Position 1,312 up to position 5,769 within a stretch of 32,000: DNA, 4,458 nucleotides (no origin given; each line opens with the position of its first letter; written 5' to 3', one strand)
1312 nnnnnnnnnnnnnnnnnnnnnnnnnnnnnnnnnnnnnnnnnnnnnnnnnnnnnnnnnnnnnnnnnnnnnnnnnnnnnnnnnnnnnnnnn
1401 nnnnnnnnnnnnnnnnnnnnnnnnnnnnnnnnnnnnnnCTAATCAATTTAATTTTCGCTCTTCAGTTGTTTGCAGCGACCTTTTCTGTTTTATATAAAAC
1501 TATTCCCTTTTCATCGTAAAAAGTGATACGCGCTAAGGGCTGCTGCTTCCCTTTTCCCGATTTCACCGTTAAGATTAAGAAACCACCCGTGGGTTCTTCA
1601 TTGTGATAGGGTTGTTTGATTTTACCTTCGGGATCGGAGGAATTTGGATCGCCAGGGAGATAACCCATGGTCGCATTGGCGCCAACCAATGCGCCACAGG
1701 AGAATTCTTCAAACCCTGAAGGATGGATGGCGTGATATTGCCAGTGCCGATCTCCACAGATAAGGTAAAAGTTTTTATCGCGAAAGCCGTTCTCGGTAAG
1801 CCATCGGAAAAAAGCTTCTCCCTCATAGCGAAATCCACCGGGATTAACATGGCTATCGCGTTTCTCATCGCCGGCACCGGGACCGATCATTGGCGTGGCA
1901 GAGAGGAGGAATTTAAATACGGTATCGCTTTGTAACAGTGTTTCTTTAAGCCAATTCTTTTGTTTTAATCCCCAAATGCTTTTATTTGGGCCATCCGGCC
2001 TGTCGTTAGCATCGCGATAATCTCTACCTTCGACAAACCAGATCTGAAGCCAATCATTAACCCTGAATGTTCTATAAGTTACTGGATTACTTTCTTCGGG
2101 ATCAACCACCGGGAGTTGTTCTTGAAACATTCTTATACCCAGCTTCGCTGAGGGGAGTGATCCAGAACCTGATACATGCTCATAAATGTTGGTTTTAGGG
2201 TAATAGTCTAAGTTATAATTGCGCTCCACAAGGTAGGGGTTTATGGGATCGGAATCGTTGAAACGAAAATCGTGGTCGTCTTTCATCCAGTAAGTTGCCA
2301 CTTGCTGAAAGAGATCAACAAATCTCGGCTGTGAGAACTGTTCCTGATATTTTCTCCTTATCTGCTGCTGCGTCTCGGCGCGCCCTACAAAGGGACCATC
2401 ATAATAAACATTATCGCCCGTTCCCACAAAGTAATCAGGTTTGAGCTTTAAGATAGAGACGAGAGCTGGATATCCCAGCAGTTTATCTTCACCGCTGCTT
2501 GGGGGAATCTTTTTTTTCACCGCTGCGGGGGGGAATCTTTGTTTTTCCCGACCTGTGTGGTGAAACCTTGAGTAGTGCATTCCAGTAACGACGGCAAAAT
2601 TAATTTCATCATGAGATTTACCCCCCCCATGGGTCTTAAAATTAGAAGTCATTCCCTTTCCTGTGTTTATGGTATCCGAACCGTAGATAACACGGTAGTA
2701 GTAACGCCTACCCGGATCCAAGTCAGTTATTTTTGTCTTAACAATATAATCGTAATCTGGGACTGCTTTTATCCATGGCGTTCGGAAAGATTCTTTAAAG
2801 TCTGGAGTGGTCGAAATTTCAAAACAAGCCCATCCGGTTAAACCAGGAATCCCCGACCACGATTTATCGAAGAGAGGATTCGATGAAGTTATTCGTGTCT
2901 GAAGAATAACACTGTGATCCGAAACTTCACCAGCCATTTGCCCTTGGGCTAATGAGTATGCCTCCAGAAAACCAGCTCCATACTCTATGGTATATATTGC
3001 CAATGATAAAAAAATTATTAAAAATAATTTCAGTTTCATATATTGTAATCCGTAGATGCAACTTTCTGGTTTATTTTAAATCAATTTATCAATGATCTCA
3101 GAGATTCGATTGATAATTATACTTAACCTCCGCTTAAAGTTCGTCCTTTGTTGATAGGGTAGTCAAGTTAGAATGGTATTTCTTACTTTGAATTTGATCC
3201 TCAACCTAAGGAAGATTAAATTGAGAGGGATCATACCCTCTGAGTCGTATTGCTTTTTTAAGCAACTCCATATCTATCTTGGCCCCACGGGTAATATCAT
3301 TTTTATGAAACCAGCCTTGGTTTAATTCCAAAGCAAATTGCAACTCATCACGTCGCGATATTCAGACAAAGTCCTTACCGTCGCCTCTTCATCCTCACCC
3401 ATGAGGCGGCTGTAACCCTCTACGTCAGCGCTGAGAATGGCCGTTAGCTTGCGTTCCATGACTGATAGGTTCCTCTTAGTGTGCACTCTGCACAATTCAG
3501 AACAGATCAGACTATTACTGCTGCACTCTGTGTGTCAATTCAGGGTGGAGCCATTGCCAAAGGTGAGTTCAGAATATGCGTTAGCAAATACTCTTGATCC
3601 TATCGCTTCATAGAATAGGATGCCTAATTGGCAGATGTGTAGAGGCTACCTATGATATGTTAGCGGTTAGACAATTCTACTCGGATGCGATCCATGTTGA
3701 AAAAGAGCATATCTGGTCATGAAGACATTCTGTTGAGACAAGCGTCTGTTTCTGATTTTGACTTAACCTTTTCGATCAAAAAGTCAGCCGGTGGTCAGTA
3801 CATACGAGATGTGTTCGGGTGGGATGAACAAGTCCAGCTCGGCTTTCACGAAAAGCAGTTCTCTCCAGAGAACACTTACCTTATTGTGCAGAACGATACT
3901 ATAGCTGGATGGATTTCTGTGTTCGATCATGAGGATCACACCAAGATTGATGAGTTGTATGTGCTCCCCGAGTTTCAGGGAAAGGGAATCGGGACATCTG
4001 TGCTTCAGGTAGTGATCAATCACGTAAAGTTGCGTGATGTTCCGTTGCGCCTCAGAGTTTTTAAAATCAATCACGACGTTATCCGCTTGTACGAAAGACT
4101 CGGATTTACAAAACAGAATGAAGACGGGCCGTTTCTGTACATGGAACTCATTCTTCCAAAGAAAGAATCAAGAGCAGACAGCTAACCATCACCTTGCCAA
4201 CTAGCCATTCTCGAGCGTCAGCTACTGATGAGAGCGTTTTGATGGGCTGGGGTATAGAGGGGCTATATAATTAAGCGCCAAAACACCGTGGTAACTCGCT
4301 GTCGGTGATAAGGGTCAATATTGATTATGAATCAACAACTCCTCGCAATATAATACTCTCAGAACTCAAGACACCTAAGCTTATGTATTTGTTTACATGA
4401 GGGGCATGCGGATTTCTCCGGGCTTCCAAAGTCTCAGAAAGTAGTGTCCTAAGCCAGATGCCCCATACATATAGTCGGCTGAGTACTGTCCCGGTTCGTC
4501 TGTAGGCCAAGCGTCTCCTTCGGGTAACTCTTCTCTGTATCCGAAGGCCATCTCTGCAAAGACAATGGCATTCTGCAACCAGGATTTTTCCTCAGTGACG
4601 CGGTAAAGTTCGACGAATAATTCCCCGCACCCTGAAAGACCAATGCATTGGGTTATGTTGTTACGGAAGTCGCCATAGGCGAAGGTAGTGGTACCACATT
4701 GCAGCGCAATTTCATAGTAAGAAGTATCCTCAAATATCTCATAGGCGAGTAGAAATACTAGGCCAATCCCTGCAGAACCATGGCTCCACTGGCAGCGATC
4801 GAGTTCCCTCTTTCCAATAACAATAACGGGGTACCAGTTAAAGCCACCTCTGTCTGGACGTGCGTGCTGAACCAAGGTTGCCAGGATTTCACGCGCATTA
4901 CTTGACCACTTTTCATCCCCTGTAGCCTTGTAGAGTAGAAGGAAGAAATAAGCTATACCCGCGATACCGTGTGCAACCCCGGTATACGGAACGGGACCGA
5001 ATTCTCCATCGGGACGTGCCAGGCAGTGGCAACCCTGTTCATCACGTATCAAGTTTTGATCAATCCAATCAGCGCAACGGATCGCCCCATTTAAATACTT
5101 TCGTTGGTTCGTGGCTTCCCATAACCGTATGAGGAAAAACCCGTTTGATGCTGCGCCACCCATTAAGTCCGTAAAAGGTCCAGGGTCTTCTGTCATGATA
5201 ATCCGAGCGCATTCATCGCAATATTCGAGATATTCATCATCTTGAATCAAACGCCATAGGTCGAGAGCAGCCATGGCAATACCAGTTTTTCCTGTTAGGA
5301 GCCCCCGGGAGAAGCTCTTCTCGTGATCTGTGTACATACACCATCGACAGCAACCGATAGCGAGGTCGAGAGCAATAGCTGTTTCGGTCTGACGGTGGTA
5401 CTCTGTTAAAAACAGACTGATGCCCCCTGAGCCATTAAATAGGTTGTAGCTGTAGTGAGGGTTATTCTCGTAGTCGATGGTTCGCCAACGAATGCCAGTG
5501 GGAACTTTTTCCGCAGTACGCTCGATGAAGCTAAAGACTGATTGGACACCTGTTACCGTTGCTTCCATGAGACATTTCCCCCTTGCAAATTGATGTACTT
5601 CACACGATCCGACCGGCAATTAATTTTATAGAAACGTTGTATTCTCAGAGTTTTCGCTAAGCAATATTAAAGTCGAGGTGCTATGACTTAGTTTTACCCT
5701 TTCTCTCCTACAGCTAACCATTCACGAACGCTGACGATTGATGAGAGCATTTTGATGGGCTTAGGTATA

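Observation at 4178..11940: Five same-orientation copies of an unclassified ~65-nt repeat divide 8 kb into cassette-sized, functionally unrelated modules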

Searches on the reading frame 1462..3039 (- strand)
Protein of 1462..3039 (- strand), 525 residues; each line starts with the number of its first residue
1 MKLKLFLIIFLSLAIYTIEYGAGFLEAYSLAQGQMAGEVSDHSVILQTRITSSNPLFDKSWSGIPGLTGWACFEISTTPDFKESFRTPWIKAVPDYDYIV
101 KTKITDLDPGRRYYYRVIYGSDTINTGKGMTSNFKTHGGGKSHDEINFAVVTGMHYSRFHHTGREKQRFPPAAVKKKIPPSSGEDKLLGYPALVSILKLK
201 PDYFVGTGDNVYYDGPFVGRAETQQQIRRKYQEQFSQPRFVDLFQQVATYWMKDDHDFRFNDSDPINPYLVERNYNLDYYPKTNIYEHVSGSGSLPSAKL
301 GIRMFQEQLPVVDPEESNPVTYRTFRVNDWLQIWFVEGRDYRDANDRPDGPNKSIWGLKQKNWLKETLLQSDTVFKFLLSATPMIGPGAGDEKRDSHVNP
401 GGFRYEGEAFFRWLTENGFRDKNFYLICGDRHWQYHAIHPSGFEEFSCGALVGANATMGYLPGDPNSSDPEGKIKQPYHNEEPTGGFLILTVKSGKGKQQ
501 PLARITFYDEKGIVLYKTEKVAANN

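Call 10: search_protein_families(library=pfam, proteins=[window:1462-3039:-], max_evalue=0.01)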
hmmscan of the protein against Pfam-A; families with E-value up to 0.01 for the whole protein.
window:1462-3039:- (525 aa): 3 families
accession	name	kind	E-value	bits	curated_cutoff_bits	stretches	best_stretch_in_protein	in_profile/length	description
PF09423.15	PhoD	-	1.4e-14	54.4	27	1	190-439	14-271/343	PhoD-like phosphatase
PF16655.11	PhoD_N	-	4e-11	43.8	30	1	33-128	2-87/90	PhoD-like phosphatase, N-terminal domain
PF16656.11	Pur_ac_phosph_N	-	0.0011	19.9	30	1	95-136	56-93/93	Purple acid Phosphatase, N-terminal domain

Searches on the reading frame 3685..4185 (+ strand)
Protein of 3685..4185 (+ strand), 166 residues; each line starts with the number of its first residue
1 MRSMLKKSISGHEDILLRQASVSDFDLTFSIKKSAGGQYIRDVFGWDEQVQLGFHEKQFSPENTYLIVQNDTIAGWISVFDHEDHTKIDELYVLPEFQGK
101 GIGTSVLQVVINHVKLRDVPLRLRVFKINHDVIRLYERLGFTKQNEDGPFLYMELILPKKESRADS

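Call 10: search_protein_families(library=pfam, proteins=[window:3685-4185:+], max_evalue=0.01)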
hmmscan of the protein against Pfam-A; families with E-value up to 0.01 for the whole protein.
window:3685-4185:+ (166 aa): 6 families
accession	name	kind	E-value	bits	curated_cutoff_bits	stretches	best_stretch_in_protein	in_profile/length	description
PF00583.31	Acetyltransf_1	-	2e-16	60.8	20.7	1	50-141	18-116/116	Acetyltransferase (GNAT) family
PF13508.13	Acetyltransf_7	-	7.4e-13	49.1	27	1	63-142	4-83/84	Acetyltransferase (GNAT) domain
PF13673.13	Acetyltransf_10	-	5.9e-11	42.9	23.6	1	56-146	23-112/128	Acetyltransferase (GNAT) domain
PF08445.16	FR47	-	8.6e-10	38.9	22.1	1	82-145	18-81/86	FR47-like protein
PF13302.13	Acetyltransf_3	-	5.4e-08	34.1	25.4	1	15-142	2-138/138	Acetyltransferase (GNAT) domain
PF14542.12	Acetyltransf_CG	-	0.0063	17.1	30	1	80-116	18-55/80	GCN5-related N-acetyl-transferase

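Call 64: find_homologous_proteins(query=window:3685-4185:+, max_evalue=1e-20)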
Query window:3685-4185:+ (166 aa): 22 proteins with E <= 1e-20 among 86 candidates.
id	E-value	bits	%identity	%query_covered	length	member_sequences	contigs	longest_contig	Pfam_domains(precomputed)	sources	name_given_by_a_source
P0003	1.7e-103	361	100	98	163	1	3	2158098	PF13673.14,PF13302.14,PF13508.14,PF08445.17,PF00583.32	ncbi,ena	-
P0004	1.1e-77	277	79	98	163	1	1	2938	PF13673.14,PF13302.14,PF13508.14,PF08445.17,PF00583.32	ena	-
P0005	1.8e-75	270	80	96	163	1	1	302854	PF13673.14,PF13508.14,PF08445.17,PF00583.32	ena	-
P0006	1.2e-71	258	73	98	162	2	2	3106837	PF13673.14,PF13302.14,PF13508.14,PF08445.17,PF00583.32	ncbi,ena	-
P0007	1.9e-71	257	74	99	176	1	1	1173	PF13673.14,PF13302.14,PF13508.14,PF08445.17,PF00583.32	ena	-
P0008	1.9e-71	257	70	100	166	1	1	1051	PF13673.14,PF13302.14,PF13508.14,PF08445.17,PF00583.32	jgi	jgi:ribosomal protein S18 acetylase RimI-like enzyme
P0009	5.2e-70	253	72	98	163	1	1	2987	PF13673.14,PF13302.14,PF13508.14,PF08445.17,PF00583.32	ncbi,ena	-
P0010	3.2e-65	237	66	95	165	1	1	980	PF13673.14,PF13508.14,PF08445.17,PF00583.32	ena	-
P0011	2.4e-64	234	78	84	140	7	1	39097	PF13673.14,PF13508.14,PF08445.17,PF00583.32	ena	-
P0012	3.2e-62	227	66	96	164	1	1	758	PF13673.14,PF13508.14,PF08445.17,PF00583.32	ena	-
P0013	3.5e-59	217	62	96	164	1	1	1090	PF13673.14,PF13508.14,PF08445.17,PF00583.32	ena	-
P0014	1.3e-58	216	62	95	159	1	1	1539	PF13673.14,PF13302.14,PF13508.14,PF08445.17,PF00583.32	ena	-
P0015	1.2e-57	212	63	92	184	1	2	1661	PF13673.14,PF13302.14,PF13508.14,PF08445.17,PF00583.32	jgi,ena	-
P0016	1.8e-56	209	62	92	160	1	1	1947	PF13673.14,PF13302.14,PF13508.14,PF08445.17,PF00583.32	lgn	-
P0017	2.1e-56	208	60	96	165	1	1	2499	PF13508.14,PF08445.17,PF00583.32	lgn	-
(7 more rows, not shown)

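Call 65: find_encoding_contigs(protein=P0006, flank=10000, max_places=4)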
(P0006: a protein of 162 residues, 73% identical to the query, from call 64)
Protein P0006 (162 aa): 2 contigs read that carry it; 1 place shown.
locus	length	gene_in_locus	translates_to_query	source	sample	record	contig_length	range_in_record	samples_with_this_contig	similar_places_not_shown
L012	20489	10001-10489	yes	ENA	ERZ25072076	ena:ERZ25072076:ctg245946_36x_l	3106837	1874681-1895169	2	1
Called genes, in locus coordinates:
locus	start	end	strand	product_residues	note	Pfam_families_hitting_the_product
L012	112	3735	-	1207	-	PF02811:PHP, PF07733:DNA_pol3_alpha, PF17657:DNA_pol3_finger, PF14579:HHH_6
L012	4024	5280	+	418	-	PF03033:Glyco_transf_28, PF04101:Glyco_tran_28_C (weak), PF06722:EryCIII-like_C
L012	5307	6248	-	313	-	PF00881:Nitroreductase, PF28600:Nitroreductase_C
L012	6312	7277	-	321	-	PF01351:RNase_HII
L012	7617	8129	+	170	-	PF01230:HIT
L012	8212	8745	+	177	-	-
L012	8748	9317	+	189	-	-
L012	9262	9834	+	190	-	PF02958:EcKL (weak)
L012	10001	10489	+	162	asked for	PF13302:Acetyltransf_3 (weak), PF00583:Acetyltransf_1, PF13673:Acetyltransf_10, PF13508:Acetyltransf_7, PF08445:FR47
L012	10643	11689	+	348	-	PF00730:HhH-GPD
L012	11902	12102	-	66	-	PF01165:Ribosomal_S21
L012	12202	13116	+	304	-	PF00483:NTP_transferase (weak), PF12804:NTP_transf_3 (weak)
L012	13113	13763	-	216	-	PF00481:PP2C, PF07228:SpoIIE (faint), PF13672:PP2C_2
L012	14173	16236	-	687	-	PF00270:DEAD (faint), PF13307:Helicase_C_2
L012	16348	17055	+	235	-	PF24481:CT398_CC, PF02591:Zn_ribbon_9 (weak)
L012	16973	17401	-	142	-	-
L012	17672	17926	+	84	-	PF01649:Ribosomal_S20p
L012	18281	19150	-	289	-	PF05721:PhyH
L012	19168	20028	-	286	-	PF13489:Methyltransf_23 (weak), PF08241:Methyltransf_11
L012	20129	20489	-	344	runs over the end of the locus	PF01408:GFO_IDH_MocA, PF02894:GFO_IDH_MocA_C (weak), PF22725:GFO_IDH_MocA_C3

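Call 66: find_encoding_contigs(protein=P0005, flank=10000, max_places=4)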
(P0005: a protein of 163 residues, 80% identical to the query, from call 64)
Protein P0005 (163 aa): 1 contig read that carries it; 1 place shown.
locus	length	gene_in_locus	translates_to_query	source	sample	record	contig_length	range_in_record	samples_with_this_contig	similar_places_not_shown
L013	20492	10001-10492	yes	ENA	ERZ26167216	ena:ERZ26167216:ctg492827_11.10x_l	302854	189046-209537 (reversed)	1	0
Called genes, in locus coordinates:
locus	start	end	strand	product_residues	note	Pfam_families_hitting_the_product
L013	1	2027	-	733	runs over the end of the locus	PF13927:Ig_3 (weak), PF19081:Ig_7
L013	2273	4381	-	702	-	PF00211:Guanylate_cyc, PF13181:TPR_8 (faint), PF21033:RMD1-3 (faint), PF00515:TPR_1 (faint), PF13414:TPR_11 (weak), PF13424:TPR_12 (faint), PF13428:TPR_14 (faint), PF14559:TPR_19 (faint), +1 more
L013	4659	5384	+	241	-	PF06271:RDD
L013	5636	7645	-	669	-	-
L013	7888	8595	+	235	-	PF01048:PNP_UDP_1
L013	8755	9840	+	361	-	PF01636:APH (faint), PF02958:EcKL (weak), PF07914:DUF1679 (weak)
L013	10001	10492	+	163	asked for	PF00583:Acetyltransf_1, PF13673:Acetyltransf_10, PF13508:Acetyltransf_7, PF08445:FR47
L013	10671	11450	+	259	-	PF05721:PhyH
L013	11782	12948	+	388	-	-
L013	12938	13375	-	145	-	-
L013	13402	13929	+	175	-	PF12762:DDE_Tnp_IS1595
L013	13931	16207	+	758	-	PF04313:HSDR_N, PF02384:N6_Mtase, PF01170:UPF0020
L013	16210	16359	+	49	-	-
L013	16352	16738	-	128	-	PF02498:Bro-N (weak)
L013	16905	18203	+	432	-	-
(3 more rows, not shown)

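Call 67: find_encoding_contigs(protein=P0011, flank=10000, max_places=4)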
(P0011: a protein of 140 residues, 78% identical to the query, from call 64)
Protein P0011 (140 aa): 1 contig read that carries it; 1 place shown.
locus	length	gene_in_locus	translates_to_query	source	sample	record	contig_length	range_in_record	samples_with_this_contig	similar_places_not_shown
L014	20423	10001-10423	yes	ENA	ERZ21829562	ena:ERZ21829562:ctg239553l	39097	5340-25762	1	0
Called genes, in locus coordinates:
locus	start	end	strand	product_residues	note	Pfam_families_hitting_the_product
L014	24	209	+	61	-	-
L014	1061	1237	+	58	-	-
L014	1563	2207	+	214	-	-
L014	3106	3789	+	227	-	PF00239:Resolvase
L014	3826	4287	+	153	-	PF00903:Glyoxalase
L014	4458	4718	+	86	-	-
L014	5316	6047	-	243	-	PF00665:rve, PF13683:rve_3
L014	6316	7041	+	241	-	PF18734:HEPN_AbiU2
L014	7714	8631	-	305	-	PF05721:PhyH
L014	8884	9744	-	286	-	PF05721:PhyH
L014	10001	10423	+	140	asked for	PF00583:Acetyltransf_1, PF13673:Acetyltransf_10, PF13508:Acetyltransf_7, PF08445:FR47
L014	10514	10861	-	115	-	-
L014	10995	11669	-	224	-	-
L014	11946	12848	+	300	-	-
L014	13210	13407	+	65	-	-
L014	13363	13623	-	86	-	-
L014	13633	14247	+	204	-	PF01261:AP_endonuc_2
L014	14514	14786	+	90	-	PF20879:SidM_N (weak), PF01909:NTP_transf_2 (weak), PF18765:Polbeta (weak)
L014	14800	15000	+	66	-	-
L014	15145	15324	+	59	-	-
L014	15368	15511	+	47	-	-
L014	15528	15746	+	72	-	PF13683:rve_3 (weak)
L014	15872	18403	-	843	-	PF03130:HEAT_PBS (faint), PF13646:HEAT_2 (faint)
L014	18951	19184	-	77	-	PF13683:rve_3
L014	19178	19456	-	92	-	-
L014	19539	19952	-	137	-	PF13276:HTH_21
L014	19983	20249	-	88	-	PF01527:HTH_Tnp_1, PF13551:HTH_29 (weak)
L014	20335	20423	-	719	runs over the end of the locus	PF14312:FG-GAP_2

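Call 72: find_encoding_contigs(protein=P0003, flank=10000, max_places=4)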
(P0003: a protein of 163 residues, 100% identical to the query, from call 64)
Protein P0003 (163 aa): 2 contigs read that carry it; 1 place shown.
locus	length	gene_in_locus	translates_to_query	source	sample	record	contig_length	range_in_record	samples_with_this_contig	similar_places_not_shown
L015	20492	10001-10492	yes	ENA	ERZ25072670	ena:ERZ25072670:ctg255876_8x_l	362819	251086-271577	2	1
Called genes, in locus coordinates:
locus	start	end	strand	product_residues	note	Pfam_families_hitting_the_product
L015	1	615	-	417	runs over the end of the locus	PF13428:TPR_14 (faint), PF00515:TPR_1 (faint), PF07719:TPR_2 (faint), PF13181:TPR_8 (faint), PF13414:TPR_11 (faint), PF13431:TPR_17 (faint), PF14559:TPR_19 (weak)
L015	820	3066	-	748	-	PF19081:Ig_7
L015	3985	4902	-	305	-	PF05721:PhyH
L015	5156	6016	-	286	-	PF05721:PhyH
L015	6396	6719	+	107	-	PF00583:Acetyltransf_1, PF08445:FR47, PF13508:Acetyltransf_7, PF13673:Acetyltransf_10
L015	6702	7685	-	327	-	PF01797:Y1_Tnp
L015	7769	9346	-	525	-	PF16655:PhoD_N, PF09423:PhoD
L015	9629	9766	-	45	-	-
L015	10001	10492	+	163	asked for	PF13302:Acetyltransf_3, PF00583:Acetyltransf_1, PF13673:Acetyltransf_10, PF13508:Acetyltransf_7, PF08445:FR47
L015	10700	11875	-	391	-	PF03663:Glyco_hydro_76 (faint), PF05147:LANC_like, PF07944:Beta-AFase-like_GH127_cat (faint), PF07470:Glyco_hydro_88 (faint)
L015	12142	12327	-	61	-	-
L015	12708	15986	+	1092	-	PF00496:SBP_bac_5, PF00528:BPD_transp_1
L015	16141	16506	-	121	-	-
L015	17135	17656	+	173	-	PF04893:Yip1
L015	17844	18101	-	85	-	-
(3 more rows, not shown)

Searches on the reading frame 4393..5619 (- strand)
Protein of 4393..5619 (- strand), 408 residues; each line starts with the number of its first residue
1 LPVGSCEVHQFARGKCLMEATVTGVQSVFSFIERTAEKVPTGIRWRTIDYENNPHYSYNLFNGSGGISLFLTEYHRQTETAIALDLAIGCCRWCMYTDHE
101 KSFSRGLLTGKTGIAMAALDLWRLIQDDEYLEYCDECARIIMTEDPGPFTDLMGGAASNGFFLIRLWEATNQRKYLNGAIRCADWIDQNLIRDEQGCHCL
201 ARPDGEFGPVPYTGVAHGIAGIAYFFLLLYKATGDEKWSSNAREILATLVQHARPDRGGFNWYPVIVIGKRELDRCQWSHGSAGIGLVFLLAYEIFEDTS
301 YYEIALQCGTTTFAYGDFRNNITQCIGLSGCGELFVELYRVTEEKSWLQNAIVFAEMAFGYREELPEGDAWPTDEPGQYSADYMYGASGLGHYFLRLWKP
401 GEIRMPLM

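Call 10: search_protein_families(library=pfam, proteins=[window:4393-5619:-], max_evalue=0.01)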
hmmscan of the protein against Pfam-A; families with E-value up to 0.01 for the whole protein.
window:4393-5619:- (408 aa): 4 families
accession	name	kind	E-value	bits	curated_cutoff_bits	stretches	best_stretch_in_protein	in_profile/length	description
PF05147.19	LANC_like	-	6.2e-44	150.5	23.2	1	56-405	3-345/350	Lanthionine synthetase C-like protein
PF07944.18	Beta-AFase-like_GH127_cat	-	1.2e-10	41.4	24.9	1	71-134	134-200/376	Beta-L-arabinofuranosidase, GH127 catalytic domain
PF07470.19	Glyco_hydro_88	-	1.9e-10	40.7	26.6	1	117-196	37-116/352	Glycosyl Hydrolase Family 88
PF03663.20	Glyco_hydro_76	-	5.3e-08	33.2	25.9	1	157-256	154-258/366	Glycosyl hydrolase family 76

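Call 20: find_encoding_contigs(protein=window:4393-5619:-, flank=10000, max_places=6)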
Protein window:4393-5619:- (408 aa): no gene with exactly this product is on record in the collection.

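Call 47: search_protein_families(library=ncbifam, proteins=[window:4393-5619:-], max_evalue=0.01)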
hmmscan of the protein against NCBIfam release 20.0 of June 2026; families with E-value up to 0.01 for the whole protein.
window:4393-5619:- (408 aa): 3 families
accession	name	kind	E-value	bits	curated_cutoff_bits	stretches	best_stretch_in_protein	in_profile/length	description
NF038150.1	lanthi_synth_IV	equivalog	4.3e-49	167.6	650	1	32-401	481-847/851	class IV lanthionine synthetase LanL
TIGR03897.1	lanti_2_LanM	subfamily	4.7e-39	133.9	304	1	56-399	591-931/932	type 2 lanthipeptide synthetase LanM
NF038151.1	lanthi_synth_III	equivalog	1.1e-26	93.6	575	2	100-306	559-747/833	class III lanthionine synthetase LanKC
